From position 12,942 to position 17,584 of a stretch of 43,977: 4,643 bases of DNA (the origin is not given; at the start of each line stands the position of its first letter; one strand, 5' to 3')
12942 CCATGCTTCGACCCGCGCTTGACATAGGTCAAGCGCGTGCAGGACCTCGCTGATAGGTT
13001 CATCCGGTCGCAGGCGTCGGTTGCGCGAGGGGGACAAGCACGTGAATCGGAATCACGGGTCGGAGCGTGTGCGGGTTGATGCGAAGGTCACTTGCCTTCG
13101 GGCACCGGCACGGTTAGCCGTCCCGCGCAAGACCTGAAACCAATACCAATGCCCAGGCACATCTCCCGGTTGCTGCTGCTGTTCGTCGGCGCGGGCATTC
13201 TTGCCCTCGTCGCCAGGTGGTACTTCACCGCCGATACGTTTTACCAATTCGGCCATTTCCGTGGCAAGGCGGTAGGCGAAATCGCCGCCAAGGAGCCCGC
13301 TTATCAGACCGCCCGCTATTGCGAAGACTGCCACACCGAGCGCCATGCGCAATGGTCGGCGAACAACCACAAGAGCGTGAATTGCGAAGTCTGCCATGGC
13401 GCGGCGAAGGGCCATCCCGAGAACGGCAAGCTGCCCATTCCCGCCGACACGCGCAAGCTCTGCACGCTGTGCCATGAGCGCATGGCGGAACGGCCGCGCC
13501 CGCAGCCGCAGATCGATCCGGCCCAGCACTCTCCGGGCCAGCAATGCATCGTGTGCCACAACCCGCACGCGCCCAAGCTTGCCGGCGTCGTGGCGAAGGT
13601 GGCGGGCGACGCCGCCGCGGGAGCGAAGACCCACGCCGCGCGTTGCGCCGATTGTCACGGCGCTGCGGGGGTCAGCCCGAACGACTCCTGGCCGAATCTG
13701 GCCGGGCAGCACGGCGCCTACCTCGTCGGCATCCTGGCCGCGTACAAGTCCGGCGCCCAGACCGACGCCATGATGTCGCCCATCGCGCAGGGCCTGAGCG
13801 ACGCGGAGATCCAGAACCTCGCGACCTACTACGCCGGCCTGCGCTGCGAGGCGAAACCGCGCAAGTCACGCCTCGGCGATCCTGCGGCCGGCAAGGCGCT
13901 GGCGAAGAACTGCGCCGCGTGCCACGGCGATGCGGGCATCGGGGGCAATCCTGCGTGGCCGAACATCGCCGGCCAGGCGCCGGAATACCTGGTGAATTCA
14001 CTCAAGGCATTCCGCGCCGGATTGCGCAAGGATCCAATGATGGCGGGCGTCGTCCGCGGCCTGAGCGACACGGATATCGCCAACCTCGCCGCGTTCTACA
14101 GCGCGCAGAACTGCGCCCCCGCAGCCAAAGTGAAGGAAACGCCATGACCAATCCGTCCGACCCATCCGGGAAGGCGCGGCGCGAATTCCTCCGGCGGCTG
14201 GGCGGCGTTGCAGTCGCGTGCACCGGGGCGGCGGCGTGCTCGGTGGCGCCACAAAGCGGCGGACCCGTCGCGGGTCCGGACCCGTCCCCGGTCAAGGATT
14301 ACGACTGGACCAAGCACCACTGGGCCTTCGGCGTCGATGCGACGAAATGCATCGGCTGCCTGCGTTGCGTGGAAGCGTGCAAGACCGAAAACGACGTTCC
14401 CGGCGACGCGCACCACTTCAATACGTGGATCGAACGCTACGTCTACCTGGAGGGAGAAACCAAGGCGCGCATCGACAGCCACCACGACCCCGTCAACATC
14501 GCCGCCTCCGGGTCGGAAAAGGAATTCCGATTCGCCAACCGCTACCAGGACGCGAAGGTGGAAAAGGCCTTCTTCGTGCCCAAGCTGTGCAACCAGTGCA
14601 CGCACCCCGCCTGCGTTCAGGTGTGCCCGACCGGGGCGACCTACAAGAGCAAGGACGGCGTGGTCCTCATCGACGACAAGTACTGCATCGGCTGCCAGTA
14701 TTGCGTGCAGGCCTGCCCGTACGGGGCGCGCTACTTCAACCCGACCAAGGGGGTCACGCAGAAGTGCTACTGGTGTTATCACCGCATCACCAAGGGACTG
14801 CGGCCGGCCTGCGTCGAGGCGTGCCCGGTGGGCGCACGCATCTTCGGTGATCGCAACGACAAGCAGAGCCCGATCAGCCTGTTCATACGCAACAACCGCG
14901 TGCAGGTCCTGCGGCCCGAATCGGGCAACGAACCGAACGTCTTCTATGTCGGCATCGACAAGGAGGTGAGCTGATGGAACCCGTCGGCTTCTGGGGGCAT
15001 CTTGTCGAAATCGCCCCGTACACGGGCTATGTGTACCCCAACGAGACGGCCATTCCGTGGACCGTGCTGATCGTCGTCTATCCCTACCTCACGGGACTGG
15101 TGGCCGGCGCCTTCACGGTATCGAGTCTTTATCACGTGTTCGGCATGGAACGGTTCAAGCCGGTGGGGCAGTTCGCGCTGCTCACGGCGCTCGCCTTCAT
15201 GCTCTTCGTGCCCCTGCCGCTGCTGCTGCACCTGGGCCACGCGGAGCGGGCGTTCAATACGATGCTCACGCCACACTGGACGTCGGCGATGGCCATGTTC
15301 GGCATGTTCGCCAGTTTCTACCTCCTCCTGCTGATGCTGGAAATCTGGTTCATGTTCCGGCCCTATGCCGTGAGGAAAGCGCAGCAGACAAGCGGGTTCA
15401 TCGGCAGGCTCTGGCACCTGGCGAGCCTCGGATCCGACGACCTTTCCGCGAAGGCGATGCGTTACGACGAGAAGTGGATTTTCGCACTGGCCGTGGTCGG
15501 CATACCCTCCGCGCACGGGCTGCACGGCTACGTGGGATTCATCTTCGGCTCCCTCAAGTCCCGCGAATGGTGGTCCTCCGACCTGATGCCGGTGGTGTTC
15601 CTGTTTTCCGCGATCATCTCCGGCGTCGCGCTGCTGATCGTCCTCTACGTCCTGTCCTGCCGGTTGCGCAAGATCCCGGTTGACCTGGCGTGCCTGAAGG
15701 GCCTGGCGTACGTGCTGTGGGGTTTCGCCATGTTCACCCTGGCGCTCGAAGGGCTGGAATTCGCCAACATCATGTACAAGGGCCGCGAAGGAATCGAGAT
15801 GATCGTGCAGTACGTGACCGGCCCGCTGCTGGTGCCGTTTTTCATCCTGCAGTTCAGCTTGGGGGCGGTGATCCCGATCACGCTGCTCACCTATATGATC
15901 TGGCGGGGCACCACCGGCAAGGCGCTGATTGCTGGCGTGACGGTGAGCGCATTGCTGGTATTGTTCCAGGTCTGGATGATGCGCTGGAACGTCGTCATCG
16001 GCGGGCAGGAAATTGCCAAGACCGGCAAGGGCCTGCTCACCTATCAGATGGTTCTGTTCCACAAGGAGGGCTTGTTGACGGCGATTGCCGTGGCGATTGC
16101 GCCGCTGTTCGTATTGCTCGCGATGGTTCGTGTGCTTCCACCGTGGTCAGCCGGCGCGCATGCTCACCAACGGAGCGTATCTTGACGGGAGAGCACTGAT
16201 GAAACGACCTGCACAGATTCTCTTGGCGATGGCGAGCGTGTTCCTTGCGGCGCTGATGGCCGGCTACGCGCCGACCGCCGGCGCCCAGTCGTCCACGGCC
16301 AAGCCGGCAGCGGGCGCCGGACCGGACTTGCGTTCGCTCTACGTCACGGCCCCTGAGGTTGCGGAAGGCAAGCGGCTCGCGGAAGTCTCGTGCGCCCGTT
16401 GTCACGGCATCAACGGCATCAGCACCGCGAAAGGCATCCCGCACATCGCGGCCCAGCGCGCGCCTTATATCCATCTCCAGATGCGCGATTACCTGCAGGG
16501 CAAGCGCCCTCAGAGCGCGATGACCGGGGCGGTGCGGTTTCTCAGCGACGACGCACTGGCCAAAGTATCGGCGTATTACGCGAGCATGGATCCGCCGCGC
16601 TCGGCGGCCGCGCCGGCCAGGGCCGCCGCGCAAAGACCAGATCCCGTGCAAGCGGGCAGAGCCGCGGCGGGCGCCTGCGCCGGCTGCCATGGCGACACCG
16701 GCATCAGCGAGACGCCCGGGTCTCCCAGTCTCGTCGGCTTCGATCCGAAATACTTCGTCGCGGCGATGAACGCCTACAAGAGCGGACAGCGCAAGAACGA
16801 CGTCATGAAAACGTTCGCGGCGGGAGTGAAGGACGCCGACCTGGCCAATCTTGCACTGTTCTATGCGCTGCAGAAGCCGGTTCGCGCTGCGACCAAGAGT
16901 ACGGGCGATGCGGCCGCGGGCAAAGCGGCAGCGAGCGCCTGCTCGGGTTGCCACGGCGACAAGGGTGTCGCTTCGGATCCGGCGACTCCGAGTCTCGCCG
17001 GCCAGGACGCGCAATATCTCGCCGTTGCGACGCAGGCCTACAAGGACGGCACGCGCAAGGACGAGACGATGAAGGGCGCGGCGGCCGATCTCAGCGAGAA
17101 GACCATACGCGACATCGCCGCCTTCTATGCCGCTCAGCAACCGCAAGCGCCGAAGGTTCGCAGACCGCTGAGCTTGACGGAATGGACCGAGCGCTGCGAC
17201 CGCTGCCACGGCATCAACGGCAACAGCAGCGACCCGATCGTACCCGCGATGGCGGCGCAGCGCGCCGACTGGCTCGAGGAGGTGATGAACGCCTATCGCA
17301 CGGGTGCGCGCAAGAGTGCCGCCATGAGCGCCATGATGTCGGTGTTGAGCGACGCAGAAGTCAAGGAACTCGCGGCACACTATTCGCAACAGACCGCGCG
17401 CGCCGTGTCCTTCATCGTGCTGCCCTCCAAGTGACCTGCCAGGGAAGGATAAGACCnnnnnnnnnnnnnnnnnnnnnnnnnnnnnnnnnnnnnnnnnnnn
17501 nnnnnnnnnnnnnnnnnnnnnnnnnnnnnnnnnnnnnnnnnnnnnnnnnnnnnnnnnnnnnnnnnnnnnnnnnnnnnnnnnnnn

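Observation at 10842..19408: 24-haem, seven-gene quinol-linked electron-transfer cluster with no recognisable catalytic (substrate-converting) subunit or outer-membrane component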

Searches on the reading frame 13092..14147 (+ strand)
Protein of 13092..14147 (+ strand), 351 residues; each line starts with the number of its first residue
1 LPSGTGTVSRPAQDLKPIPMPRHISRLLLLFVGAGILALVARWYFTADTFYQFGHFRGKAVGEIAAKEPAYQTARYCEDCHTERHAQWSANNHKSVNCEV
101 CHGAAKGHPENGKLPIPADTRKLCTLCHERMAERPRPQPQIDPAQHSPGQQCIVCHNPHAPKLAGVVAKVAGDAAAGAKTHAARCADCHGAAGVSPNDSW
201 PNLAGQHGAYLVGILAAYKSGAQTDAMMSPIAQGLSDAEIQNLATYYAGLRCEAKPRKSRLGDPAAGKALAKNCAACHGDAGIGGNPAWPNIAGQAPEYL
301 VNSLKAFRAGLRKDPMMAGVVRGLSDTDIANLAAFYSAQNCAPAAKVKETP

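Call 4: search_protein_families(library=pfam, proteins=[window:13092-14147:+], max_evalue=0.01)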
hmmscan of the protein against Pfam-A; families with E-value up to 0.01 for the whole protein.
window:13092-14147:+ (351 aa): 7 families
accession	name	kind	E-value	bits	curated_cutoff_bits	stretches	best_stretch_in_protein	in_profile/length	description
PF13442.11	Cytochrome_CBB3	-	2.3e-13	50.7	27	2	173-246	2-67/68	Cytochrome C oxidase, cbb3-type, subunit III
PF00034.26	Cytochrom_C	-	2.9e-13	51.4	21.3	2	265-335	2-85/90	Cytochrome c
PF14522.11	Cytochrome_C7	-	1.1e-10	41.6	24.8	1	121-189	13-66/67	Cytochrome c7 and related cytochrome c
PF09699.15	Paired_CXXCH_1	-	2.6e-07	30.6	20.6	1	150-191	7-38/41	Doubled CXXCH motif (Paired_CXXCH_1)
PF14537.11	Cytochrom_c3_2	-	2.1e-05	25.3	25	0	95-189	6-78/79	Cytochrome c3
PF22113.1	Mtrc-MtrF_II-IV_dom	-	0.0007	19.6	30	0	76-191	8-129/176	Outer membrane cytochrome MtrC/MtrF-like, domains II/IV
PF20600.3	ExoX-like_C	-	0.0019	18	26.5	1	53-71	3-21/30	Exodeoxyribonuclease X-like C-terminal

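Call 6: search_protein_families(library=ncbifam, proteins=[window:13092-14147:+], max_evalue=0.001)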
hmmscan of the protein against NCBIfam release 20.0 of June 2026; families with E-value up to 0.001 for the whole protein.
window:13092-14147:+ (351 aa): 6 families
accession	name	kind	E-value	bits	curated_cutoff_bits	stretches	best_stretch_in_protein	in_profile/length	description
NF049874.1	PdsA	exception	8.7e-21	74.7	330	2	226-339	81-197/198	periplasmic diheme shuttle PdsA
TIGR00782.1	ccoP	equivalog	3e-08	33.3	179.95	1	174-292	107-233/285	cytochrome-c oxidase, cbb3-type subunit III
TIGR03508.1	decahem_SO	subfamily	5.9e-05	22.7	192.2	1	67-190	63-175/258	DmsE family decaheme c-type cytochrome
NF050122.1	bc1_QcrC_actin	exception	7.2e-05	22.2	200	1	171-286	38-159/253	cytochrome bc1 complex diheme cytochrome c subunit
NF041028.1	decahem_GSU2203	exception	0.00052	19.3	325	0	71-162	98-187/317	GSU2203 family decaheme c-type cytochrome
NF041198.1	UshA_like_PCGU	equivalog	0.00086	18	275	1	92-130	469-510/519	UshA-like (seleno)protein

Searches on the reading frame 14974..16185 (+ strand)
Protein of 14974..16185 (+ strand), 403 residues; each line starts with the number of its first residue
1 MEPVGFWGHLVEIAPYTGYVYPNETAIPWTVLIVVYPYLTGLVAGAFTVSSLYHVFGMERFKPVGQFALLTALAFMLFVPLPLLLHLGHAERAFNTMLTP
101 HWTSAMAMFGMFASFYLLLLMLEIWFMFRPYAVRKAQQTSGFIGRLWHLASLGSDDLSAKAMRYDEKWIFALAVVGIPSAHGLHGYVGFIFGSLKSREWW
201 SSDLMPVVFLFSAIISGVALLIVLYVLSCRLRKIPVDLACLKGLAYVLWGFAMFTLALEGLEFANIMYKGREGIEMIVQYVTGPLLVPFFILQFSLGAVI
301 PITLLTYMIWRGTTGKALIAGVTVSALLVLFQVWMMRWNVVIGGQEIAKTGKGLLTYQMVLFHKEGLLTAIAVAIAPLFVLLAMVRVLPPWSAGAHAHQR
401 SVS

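Call 4: search_protein_families(library=pfam, proteins=[window:14974-16185:+], max_evalue=0.01)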
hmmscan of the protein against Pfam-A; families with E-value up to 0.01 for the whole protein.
window:14974-16185:+ (403 aa): 1 family
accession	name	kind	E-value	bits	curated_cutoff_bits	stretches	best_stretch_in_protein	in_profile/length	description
PF03916.19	NrfD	-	1e-38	134.2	25.8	1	25-346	7-310/313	Polysulphide reductase, NrfD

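Call 6: search_protein_families(library=ncbifam, proteins=[window:14974-16185:+], max_evalue=0.001)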
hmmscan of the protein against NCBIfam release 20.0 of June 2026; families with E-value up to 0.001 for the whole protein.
window:14974-16185:+ (403 aa): 3 families
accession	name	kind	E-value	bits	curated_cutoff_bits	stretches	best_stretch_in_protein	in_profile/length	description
NF045798.1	DsrP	equivalog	1e-10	41.6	350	1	165-296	146-269/346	sulfate reduction electron transfer complex DsrMKJOP subunit DsrP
TIGR03148.1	cyt_nit_nrfD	equivalog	1.1e-09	38.1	347.6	1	27-345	8-312/316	cytochrome c nitrite reductase subunit NrfD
NF045714.1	sulf_resp_HmcC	equivalog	6.5e-06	25.7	550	1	26-253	36-243/376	sulfate respiration complex protein HmcC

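Call 10: find_encoding_contigs(protein=window:14974-16185:+, flank=10000, max_places=6)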
Protein window:14974-16185:+ (403 aa): 8 contigs read that carry it; 6 places shown.
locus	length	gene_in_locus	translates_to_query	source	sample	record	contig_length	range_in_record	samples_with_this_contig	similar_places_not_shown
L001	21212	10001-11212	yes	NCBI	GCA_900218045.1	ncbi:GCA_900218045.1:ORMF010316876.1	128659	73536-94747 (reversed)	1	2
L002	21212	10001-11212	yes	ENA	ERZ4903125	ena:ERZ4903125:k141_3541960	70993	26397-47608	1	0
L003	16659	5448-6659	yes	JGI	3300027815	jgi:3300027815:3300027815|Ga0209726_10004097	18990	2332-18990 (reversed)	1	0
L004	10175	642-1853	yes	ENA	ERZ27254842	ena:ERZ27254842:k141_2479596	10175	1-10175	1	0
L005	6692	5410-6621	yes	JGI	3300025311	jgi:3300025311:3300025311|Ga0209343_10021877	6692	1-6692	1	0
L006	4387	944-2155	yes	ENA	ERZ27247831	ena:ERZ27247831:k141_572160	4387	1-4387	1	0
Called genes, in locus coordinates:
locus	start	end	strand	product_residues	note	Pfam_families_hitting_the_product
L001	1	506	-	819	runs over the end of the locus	PF12156:ATPase-cat_bd, PF00403:HMA, PF00122:E1-E2_ATPase, PF00702:Hydrolase, PF08282:Hydrolase_3 (faint)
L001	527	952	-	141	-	PF00011:HSP20, PF17886:ArsA_HSP20 (weak)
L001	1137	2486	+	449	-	PF02754:CCG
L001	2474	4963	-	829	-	PF08447:PAS_3, PF00990:GGDEF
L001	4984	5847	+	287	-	-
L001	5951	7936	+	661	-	PF09699:Paired_CXXCH_1 (faint), PF14522:Cytochrome_C7 (faint), PF14537:Cytochrom_c3_2 (faint), PF01292:Ni_hydr_CYTB (weak)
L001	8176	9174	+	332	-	PF09699:Paired_CXXCH_1 (faint), PF14537:Cytochrom_c3_2 (faint), PF14522:Cytochrome_C7 (weak), PF00034:Cytochrom_C (weak), PF13442:Cytochrome_CBB3 (weak), PF00034:Cytochrom_C, PF13442:Cytochrome_CBB3 (weak)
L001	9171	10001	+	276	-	PF12838:Fer4_7, PF13237:Fer4_10 (weak), PF13247:Fer4_11, PF12838:Fer4_7 (weak), PF13187:Fer4_9 (weak), PF12797:Fer4_2 (weak), PF13237:Fer4_10 (weak), PF00037:Fer4 (weak), +3 more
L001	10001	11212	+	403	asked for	PF03916:NrfD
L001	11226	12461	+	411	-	PF00034:Cytochrom_C (weak), PF13442:Cytochrome_CBB3 (weak)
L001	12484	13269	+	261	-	PF27139:Aq_1264_TM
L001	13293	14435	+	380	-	PF13442:Cytochrome_CBB3 (faint), PF00034:Cytochrom_C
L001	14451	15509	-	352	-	PF00034:Cytochrom_C (weak), PF13442:Cytochrome_CBB3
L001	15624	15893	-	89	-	-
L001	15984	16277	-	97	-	-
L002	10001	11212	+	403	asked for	PF03916:NrfD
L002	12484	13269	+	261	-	PF27139:Aq_1264_TM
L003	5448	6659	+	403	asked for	PF03916:NrfD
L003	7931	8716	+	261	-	PF27139:Aq_1264_TM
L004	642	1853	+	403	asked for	PF03916:NrfD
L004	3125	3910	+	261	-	PF27139:Aq_1264_TM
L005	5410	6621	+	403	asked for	PF03916:NrfD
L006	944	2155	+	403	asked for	PF03916:NrfD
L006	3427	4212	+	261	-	PF27139:Aq_1264_TM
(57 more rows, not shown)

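Call 18: search_solved_structures(query=window:14974-16185:+, max_evalue=0.01)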
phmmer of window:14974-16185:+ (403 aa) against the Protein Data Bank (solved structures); distinct sequences matched with E-value up to 0.01: 0.

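Call 41: search_solved_structures(query=A3, max_evalue=1)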
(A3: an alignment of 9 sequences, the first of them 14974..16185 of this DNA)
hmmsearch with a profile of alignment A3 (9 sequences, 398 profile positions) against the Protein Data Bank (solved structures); distinct sequences matched with E-value up to 1: 0.

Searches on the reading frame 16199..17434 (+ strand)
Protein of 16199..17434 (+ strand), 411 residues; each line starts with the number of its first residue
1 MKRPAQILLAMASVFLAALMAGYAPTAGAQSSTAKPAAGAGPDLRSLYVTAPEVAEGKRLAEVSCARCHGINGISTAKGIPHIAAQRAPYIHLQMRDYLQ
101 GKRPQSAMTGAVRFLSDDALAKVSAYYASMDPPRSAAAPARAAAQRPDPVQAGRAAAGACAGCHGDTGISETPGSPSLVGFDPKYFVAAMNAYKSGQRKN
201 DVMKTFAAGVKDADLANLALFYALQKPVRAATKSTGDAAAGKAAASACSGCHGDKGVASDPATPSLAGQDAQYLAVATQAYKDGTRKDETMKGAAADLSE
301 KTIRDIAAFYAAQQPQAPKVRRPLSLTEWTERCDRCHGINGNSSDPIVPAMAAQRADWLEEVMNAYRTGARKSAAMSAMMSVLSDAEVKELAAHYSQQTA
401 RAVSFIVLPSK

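Call 4: search_protein_families(library=pfam, proteins=[window:16199-17434:+], max_evalue=0.01)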
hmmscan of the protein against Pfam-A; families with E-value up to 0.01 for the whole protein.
window:16199-17434:+ (411 aa): 6 families
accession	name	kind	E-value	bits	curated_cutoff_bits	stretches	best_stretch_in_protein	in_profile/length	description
PF13442.11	Cytochrome_CBB3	-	9.1e-25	87.2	27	4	329-394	10-67/68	Cytochrome C oxidase, cbb3-type, subunit III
PF00034.26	Cytochrom_C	-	2.9e-23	83.4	21.3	3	54-126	1-85/90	Cytochrome c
PF14537.11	Cytochrom_c3_2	-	0.00044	21.1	25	0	242-256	23-37/79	Cytochrome c3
PF09086.16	DUF1924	-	0.0017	19.1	22.5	0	57-75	21-39/96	Domain of unknown function (DUF1924)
PF09699.15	Paired_CXXCH_1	-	0.0041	17.2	20.6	0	236-255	20-39/41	Doubled CXXCH motif (Paired_CXXCH_1)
PF14522.11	Cytochrome_C7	-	0.0048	17.1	24.8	0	157-258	13-54/67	Cytochrome c7 and related cytochrome c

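Call 6: search_protein_families(library=ncbifam, proteins=[window:16199-17434:+], max_evalue=0.001)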
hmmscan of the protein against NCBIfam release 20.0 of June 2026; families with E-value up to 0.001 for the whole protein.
window:16199-17434:+ (411 aa): 8 families
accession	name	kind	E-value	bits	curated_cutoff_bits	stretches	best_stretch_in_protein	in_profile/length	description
NF049874.1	PdsA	exception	4.8e-31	108.2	330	3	64-225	27-197/198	periplasmic diheme shuttle PdsA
TIGR00782.1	ccoP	equivalog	2.5e-12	46.7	179.95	2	279-396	69-190/285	cytochrome-c oxidase, cbb3-type subunit III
NF050122.1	bc1_QcrC_actin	exception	1.8e-09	37.3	200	1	49-191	36-182/253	cytochrome bc1 complex diheme cytochrome c subunit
NF011054.0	PRK14486.1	equivalog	9.4e-06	25.3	447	0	242-314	219-291/294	putative bifunctional cbb3-type cytochrome c oxidase subunit II/cytochrome c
NF045773.1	cytochro_C550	exception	1.7e-05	24.7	125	0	232-273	44-83/118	cytochrome c550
TIGR01904.2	GSu_C4xC__C2xCH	domain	5.2e-05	22.9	27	0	242-260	46-64/73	CxxxxCH/CxxCH domain c-type cytochrome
TIGR03045.1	PS_II_C550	equivalog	0.00022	20.9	177.75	0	10-73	7-69/159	photosystem II cytochrome c-550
TIGR03872.1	cytochrome_MoxG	equivalog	0.00025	21.2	147.8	0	245-267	52-72/133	cytochrome c(L), periplasmic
